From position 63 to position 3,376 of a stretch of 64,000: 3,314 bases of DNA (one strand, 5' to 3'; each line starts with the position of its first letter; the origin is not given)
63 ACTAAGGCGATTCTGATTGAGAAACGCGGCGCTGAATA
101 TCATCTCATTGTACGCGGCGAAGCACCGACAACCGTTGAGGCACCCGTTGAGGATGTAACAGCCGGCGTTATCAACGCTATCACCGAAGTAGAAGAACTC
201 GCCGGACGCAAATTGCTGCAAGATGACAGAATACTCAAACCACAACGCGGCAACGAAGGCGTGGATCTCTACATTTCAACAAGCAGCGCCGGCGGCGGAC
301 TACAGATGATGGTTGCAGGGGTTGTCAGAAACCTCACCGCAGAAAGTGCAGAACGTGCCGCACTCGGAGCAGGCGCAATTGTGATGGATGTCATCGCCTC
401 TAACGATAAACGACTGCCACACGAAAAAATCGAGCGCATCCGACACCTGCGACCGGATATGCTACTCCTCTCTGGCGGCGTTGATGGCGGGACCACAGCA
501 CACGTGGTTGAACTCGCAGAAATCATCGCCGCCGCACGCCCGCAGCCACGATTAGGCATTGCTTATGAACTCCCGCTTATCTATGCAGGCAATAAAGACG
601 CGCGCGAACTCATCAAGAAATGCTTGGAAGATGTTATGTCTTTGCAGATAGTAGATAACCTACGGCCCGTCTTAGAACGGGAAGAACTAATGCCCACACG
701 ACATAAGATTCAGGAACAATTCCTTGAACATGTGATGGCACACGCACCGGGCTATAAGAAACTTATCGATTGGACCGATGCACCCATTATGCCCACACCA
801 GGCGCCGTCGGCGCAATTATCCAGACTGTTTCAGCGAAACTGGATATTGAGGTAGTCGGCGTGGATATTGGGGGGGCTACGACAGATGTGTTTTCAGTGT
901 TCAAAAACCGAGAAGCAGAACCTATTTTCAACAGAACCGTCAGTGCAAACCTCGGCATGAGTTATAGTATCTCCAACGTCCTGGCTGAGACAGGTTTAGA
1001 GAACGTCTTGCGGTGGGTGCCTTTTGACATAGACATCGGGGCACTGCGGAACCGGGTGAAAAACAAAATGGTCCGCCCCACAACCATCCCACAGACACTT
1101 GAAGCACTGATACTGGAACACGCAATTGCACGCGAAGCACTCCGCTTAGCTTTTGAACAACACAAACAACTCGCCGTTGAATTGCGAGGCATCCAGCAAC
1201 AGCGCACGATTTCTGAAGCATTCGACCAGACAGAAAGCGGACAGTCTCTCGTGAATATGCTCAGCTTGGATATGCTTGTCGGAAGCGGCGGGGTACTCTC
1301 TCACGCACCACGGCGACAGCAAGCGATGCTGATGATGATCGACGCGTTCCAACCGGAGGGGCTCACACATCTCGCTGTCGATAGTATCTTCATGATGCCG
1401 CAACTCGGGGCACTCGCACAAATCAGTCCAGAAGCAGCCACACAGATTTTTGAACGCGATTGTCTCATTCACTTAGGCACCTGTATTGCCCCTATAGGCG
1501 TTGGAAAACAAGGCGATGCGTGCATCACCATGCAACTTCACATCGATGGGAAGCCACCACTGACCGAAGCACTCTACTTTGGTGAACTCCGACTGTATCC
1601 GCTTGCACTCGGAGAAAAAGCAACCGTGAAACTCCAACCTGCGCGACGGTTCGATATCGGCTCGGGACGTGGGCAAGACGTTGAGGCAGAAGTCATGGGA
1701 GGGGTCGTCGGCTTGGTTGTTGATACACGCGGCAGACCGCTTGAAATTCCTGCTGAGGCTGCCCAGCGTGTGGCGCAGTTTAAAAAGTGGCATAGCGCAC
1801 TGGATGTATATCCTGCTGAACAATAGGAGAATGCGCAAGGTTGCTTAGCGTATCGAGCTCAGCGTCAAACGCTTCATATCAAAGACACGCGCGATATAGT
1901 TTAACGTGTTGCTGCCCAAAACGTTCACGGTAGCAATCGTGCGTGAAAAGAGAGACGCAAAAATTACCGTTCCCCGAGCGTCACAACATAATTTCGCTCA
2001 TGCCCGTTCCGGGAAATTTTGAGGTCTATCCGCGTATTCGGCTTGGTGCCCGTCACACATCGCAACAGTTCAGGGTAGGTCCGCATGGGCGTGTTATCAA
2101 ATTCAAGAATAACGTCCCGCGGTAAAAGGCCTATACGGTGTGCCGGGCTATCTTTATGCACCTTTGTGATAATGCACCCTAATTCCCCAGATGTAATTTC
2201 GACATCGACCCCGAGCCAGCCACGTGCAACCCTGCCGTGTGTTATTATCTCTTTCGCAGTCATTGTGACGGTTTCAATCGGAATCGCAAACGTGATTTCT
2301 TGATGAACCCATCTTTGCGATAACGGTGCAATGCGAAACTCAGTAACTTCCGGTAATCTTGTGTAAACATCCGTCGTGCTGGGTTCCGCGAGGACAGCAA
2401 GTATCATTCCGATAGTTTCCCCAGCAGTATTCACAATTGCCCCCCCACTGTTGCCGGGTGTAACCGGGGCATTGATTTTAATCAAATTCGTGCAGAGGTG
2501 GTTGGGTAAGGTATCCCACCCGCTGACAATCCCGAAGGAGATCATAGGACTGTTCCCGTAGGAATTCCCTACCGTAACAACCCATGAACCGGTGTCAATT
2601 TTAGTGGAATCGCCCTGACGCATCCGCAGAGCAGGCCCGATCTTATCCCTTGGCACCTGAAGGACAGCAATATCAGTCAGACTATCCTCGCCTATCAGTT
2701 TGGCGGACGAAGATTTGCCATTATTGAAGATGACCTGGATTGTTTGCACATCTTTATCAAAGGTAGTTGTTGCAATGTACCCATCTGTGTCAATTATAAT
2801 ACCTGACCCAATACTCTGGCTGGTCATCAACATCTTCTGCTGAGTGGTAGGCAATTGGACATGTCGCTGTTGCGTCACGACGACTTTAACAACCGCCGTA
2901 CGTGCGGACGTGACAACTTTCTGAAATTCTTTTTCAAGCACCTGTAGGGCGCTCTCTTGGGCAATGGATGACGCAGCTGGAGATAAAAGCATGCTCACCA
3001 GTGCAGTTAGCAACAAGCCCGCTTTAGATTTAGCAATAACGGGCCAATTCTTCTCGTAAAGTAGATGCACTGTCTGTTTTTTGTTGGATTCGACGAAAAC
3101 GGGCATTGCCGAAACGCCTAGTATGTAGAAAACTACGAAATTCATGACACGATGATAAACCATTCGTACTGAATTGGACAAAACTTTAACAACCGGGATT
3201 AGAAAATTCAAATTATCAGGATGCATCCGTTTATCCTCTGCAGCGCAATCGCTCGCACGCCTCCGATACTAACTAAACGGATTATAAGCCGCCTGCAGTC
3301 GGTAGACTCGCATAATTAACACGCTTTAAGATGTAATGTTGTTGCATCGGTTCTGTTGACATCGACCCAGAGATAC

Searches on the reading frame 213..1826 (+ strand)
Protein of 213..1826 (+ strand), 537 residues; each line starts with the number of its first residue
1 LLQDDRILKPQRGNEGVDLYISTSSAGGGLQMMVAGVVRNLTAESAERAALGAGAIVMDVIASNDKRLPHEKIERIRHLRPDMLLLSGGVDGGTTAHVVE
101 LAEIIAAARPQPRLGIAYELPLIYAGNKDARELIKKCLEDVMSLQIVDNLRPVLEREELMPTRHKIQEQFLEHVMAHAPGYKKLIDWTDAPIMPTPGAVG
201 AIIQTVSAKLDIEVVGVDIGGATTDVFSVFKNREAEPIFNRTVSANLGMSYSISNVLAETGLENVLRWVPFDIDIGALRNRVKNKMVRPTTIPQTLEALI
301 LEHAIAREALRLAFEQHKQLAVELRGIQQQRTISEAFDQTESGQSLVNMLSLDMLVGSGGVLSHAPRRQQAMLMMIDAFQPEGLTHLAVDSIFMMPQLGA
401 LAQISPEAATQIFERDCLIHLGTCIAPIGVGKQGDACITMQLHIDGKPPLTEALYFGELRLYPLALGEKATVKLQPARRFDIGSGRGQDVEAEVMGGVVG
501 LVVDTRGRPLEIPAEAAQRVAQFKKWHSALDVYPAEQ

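Call 40: search_protein_families(library=pfam, proteins=[window:213-1826:+], max_evalue=0.00001)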
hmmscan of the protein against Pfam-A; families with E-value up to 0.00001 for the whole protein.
window:213-1826:+ (537 aa): 1 family
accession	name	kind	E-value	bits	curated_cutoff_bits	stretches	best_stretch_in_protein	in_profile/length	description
PF13941.12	MutL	-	3.3e-112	376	27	1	8-417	48-450/450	MutL protein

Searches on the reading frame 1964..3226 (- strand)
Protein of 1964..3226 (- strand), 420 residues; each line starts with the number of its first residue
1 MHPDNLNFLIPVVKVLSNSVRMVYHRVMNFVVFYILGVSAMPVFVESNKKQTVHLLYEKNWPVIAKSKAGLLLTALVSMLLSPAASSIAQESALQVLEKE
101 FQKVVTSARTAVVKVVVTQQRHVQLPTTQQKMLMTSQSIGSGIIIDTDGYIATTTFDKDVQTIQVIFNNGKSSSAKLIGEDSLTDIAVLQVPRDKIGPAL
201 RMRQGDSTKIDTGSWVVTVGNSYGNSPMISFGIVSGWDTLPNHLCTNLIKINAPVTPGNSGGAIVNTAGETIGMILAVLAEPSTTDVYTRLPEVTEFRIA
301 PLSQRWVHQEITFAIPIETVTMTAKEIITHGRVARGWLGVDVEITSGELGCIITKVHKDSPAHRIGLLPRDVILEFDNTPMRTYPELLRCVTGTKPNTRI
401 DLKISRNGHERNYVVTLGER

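Call 40: search_protein_families(library=pfam, proteins=[window:1964-3226:-], max_evalue=0.00001)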
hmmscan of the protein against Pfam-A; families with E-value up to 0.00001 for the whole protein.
window:1964-3226:- (420 aa): 5 families
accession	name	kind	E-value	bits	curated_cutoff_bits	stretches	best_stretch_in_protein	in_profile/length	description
PF13365.12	Trypsin_2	-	8.9e-19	69.1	27.6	1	140-274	1-144/144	Trypsin-like peptidase domain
PF13180.12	PDZ_2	-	8.8e-13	48.8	27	1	337-417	2-80/80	PDZ domain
PF17820.7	PDZ_6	-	2e-09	37.4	27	1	352-404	1-52/54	PDZ domain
PF00595.29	PDZ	-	7.4e-06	26.7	23.2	0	334-404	8-80/81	PDZ domain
PF00089.32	Trypsin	-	7.8e-06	26.3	20.6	0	160-294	69-216/220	Trypsin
